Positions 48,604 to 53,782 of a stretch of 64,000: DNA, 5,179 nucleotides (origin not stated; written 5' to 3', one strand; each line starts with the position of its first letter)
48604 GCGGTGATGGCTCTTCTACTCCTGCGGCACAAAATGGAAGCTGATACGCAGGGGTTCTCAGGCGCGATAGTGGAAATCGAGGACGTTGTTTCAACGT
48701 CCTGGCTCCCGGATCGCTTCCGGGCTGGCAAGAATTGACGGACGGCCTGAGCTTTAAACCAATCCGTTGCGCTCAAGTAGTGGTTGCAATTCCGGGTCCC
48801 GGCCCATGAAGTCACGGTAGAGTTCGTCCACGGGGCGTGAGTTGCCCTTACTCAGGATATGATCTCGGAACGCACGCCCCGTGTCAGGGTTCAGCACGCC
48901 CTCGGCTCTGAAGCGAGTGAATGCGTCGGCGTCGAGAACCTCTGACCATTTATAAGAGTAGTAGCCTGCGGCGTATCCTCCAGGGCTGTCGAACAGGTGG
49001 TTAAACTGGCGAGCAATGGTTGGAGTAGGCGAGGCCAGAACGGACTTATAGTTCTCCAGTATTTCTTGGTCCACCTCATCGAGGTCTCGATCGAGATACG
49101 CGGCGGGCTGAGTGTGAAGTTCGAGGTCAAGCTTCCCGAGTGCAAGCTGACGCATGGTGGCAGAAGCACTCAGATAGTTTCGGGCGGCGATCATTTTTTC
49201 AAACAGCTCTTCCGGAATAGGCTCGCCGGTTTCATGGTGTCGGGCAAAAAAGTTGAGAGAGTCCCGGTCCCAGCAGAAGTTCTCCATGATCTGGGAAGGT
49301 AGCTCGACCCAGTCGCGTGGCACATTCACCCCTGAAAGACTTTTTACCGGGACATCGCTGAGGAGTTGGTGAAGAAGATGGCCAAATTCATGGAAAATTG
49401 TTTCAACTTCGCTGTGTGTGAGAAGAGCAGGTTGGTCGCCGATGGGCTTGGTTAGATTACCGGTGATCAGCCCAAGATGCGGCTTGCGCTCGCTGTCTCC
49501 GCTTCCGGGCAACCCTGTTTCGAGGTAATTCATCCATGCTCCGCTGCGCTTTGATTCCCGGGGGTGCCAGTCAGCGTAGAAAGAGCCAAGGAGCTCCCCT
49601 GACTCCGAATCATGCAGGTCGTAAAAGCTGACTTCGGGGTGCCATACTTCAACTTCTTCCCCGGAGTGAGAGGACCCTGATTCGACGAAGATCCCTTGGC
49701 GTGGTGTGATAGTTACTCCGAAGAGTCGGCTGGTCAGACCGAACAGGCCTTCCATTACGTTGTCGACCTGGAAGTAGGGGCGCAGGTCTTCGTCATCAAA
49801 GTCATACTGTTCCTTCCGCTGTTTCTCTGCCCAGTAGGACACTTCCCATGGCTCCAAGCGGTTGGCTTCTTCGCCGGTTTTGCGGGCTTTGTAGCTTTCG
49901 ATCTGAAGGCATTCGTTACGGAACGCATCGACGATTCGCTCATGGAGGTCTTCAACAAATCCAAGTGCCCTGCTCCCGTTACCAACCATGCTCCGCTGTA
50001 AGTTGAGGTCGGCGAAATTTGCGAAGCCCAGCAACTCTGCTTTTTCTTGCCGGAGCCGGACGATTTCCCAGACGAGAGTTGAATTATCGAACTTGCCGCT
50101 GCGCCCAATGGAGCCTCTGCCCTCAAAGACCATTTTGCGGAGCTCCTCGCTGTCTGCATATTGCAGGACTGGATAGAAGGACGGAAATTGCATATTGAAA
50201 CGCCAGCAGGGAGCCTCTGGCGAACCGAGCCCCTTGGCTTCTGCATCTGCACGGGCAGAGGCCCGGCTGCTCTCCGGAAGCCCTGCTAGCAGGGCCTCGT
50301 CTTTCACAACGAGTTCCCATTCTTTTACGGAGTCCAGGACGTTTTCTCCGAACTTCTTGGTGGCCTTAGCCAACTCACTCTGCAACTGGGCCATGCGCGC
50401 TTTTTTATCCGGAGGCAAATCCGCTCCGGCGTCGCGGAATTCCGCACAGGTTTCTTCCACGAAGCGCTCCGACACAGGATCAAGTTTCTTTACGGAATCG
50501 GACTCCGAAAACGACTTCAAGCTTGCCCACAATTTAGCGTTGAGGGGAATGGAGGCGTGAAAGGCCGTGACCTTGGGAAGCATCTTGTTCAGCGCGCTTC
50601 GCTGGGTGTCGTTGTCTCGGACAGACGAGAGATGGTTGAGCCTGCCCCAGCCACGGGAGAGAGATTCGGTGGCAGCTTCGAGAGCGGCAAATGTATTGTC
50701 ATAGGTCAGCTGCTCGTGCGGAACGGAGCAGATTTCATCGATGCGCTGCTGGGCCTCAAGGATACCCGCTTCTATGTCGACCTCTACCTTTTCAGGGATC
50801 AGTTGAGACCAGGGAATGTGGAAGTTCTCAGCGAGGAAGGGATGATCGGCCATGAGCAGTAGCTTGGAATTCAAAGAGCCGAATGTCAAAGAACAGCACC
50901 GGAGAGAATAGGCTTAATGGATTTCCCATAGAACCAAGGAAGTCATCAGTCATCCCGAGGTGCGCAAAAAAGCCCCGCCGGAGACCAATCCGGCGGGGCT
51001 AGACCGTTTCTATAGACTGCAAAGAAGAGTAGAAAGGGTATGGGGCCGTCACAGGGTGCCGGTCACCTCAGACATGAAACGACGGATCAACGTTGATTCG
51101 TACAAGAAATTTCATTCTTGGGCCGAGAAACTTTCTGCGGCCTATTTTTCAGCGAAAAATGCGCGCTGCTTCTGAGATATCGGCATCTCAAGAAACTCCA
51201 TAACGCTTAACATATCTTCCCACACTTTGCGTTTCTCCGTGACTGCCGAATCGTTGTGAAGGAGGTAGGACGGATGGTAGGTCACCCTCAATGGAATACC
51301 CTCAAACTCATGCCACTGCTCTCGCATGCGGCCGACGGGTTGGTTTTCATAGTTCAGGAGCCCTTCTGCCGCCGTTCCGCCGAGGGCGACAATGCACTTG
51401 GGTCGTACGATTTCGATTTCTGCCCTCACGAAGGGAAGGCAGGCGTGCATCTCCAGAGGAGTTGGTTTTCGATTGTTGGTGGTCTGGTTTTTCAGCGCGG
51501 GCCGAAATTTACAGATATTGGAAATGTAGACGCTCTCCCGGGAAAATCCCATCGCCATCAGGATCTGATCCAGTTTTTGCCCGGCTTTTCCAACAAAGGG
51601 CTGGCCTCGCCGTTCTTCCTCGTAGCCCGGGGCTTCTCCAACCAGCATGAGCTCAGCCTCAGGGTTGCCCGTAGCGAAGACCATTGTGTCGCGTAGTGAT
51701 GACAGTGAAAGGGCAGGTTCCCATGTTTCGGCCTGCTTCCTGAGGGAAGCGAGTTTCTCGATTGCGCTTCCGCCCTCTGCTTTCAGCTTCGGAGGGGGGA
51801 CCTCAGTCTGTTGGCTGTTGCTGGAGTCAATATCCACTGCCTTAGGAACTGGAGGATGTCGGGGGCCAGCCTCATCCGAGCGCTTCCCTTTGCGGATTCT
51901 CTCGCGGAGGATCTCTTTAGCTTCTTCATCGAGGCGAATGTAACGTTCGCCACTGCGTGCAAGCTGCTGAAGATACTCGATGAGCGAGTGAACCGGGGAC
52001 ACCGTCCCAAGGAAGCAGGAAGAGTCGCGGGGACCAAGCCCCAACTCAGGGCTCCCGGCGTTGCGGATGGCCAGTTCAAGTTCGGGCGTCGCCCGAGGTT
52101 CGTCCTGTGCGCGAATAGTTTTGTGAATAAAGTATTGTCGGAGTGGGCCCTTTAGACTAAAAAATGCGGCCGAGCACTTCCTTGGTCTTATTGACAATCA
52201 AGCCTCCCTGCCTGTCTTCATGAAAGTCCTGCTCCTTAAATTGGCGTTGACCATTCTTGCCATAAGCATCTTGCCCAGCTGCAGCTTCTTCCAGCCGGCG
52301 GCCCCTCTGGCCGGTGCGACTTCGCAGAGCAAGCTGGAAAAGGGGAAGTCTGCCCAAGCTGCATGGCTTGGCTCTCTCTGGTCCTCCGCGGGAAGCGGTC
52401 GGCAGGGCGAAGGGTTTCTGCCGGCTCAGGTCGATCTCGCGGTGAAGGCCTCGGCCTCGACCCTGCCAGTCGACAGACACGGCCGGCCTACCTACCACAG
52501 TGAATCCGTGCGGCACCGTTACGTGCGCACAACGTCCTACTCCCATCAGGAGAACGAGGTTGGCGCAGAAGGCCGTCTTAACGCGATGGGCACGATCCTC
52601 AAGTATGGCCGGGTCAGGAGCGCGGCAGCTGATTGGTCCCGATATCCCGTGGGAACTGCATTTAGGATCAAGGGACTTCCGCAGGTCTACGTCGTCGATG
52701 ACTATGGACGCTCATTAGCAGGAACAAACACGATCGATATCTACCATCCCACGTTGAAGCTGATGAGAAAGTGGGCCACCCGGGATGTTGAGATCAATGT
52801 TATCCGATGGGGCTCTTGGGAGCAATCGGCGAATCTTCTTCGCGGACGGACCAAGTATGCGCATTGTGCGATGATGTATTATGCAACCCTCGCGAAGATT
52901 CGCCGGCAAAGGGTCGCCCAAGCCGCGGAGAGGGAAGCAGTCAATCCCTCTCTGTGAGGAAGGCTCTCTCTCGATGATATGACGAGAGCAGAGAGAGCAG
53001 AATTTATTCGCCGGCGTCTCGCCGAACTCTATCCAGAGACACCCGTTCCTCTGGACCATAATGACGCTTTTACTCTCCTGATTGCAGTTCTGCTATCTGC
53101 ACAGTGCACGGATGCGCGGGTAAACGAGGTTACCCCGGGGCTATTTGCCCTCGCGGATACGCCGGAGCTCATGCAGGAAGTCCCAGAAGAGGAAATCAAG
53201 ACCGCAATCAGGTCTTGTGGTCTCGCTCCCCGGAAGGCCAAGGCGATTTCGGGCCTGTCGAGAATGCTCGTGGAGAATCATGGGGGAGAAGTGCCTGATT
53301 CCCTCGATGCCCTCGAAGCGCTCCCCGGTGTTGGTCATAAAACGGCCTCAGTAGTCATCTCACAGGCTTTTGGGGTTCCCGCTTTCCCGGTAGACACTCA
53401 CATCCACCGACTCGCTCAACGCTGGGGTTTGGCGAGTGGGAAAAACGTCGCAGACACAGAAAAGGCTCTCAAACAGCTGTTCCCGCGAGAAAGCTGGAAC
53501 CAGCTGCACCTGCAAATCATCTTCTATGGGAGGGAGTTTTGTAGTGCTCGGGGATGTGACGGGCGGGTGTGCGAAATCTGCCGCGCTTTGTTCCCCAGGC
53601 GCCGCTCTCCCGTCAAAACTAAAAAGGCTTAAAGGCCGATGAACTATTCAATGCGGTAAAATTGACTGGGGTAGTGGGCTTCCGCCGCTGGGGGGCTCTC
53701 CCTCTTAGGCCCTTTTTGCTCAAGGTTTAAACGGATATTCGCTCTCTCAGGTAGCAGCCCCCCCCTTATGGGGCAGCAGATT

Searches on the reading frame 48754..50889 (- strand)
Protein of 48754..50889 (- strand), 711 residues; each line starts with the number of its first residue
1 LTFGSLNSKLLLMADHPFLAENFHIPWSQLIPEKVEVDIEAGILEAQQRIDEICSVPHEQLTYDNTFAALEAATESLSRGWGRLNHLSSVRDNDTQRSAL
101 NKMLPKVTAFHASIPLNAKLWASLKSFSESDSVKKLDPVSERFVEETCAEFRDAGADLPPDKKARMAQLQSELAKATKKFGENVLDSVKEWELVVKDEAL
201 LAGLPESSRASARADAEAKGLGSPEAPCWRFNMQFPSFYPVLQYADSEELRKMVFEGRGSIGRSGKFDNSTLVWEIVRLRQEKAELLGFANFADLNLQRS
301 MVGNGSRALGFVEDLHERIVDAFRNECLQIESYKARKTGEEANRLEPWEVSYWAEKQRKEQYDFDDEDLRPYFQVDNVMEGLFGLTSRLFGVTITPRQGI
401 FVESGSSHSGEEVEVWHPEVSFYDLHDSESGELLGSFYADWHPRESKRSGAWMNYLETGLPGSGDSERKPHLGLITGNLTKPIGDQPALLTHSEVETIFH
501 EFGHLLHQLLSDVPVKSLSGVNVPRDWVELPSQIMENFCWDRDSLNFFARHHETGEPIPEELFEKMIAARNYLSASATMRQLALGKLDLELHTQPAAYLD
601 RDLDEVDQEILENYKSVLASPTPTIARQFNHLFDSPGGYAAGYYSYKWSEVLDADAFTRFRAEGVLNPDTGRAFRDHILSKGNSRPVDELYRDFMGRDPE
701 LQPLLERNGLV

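Call 41: search_protein_families(library=pfam, proteins=[window:48754-50889:-], max_evalue=0.00001)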
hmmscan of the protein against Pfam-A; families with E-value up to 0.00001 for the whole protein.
window:48754-50889:- (711 aa): 2 families
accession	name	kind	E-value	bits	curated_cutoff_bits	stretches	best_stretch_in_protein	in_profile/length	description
PF01432.26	Peptidase_M3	-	6.6e-132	441.5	27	1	241-709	1-456/457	Peptidase family M3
PF19310.4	TOP_N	-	6e-12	45.9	27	1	61-161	21-121/123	Neurolysin/Thimet oligopeptidase, N-terminal domain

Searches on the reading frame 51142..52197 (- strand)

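Call 41: search_protein_families(library=pfam, proteins=[window:51142-52197:-], max_evalue=0.00001)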
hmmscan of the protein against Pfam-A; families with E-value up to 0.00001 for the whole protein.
window:51142-52197:- (351 aa): 1 family
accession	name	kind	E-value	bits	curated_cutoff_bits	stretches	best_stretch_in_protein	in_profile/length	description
PF03167.25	UDG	-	1.7e-35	122.6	24.3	1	175-329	2-140/141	Uracil DNA glycosylase superfamily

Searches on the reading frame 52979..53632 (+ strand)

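Call 42: search_protein_families(library=pfam, proteins=[window:52979-53632:+], max_evalue=0.00001)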
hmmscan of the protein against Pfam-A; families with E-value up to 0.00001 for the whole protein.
window:52979-53632:+ (217 aa): 2 families
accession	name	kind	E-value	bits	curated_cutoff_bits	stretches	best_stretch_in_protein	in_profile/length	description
PF00730.31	HhH-GPD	-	8.4e-23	81.2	26.2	1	35-169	1-107/108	HhH-GPD superfamily base excision DNA repair protein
PF00633.29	HHH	-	1.7e-06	28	24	1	101-128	2-29/30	Helix-hairpin-helix motif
